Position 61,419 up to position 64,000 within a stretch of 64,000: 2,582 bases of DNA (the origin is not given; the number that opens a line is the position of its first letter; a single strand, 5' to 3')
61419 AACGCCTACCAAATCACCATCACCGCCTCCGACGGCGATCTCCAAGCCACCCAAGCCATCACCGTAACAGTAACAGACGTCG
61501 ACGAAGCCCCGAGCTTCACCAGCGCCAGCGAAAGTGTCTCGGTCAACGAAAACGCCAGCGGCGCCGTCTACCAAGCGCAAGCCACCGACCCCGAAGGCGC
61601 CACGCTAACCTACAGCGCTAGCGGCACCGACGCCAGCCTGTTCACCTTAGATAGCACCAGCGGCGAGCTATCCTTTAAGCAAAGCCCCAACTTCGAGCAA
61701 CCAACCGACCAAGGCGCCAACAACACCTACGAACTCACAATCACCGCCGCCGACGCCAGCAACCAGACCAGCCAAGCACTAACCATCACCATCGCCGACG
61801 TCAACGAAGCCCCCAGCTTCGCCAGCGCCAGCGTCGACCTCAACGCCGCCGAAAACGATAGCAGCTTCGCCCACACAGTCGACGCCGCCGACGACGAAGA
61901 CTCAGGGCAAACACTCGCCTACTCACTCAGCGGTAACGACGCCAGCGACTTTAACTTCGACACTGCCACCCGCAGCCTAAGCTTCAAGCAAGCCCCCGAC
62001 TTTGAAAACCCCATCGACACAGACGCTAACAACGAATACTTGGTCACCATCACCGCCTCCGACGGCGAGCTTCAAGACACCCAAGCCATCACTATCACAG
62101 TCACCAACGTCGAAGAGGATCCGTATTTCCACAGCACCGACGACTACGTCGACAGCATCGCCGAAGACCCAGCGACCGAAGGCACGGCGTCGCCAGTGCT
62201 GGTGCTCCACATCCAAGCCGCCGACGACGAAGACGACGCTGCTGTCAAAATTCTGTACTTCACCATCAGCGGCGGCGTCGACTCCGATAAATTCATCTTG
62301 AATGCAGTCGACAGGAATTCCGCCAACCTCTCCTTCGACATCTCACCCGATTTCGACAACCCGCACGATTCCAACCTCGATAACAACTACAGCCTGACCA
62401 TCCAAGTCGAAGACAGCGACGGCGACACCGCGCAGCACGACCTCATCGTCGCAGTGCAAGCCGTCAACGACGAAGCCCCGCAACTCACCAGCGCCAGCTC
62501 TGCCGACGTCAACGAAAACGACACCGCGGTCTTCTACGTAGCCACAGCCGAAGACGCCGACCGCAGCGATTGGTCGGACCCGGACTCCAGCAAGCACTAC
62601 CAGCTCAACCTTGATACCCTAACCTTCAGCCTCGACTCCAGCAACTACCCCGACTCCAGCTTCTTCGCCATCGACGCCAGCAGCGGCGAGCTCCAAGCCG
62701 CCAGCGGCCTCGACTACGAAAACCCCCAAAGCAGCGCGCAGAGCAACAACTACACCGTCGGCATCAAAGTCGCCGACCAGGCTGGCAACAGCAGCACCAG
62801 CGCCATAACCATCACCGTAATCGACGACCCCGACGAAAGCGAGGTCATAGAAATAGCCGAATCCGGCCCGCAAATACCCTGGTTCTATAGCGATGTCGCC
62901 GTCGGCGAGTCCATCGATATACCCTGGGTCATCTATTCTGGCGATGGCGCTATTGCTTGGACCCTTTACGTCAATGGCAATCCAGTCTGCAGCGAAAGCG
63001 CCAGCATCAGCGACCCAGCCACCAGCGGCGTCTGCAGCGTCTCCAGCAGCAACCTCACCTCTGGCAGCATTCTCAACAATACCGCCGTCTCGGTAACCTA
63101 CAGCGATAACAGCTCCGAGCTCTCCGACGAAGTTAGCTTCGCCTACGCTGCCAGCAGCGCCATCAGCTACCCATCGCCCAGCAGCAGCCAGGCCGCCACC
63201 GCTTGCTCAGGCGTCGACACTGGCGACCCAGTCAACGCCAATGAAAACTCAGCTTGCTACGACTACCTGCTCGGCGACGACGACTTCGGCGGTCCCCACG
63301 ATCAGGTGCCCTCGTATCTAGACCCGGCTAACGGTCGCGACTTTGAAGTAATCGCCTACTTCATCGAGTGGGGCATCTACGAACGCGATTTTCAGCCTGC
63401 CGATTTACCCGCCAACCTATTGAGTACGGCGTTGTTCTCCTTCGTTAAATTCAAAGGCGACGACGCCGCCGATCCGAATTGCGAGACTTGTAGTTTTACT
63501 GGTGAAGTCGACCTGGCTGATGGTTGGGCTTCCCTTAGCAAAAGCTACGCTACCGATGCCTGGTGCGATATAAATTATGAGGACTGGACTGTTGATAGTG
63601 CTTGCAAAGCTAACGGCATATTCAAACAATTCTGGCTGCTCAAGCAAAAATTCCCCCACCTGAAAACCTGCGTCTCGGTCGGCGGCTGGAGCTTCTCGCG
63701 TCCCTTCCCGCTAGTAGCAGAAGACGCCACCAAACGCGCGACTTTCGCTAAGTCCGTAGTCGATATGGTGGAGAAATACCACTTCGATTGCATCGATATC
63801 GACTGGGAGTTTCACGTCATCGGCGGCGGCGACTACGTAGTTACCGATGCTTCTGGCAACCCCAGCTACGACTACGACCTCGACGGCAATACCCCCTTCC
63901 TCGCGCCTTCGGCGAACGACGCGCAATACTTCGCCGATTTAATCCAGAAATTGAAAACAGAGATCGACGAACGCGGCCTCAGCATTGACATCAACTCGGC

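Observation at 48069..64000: A chitinase on a stalk: GH18 catalytic domain at the distal end of a giant lipoprotein of about 41 cadherin repeats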

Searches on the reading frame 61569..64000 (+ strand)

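Call 3: search_protein_families(library=pfam, proteins=[window:61569-64000:+], max_evalue=0.01)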
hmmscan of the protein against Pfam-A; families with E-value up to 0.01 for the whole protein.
window:61569-64000:+ (810 aa): 7 families
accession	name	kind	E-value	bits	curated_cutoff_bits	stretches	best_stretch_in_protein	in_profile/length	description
PF00704.34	Glyco_hydro_18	-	2.2e-27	97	29.6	1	594-801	2-139/317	Glycosyl hydrolases family 18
PF00028.23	Cadherin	-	6.1e-20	71.9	28.8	3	351-417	40-92/93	Cadherin domain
PF18981.6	InlK_D3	-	1.5e-08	35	25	0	144-179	39-74/75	Internalin K domain (D3/D4)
PF19077.6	Big_13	-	0.00095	20.1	27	0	385-417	67-100/102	Bacterial Ig-like domain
PF13750.12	Big_3_3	-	0.0028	17.8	27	0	213-289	68-139/157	Bacterial Ig-like domain (group 3)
PF15418.12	DUF4625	-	0.0069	17.1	27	0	376-417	90-130/131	Domain of unknown function (DUF4625)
PF10989.13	DUF2808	-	0.0074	16.7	25.3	0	49-98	22-74/146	Protein of unknown function (DUF2808)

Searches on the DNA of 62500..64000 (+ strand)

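Call 4: search_dna_similar(query=window:62500-64000:+, collection=plasmids, mode=near)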
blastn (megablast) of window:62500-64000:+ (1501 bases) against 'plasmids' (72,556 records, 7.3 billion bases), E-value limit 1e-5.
No match.
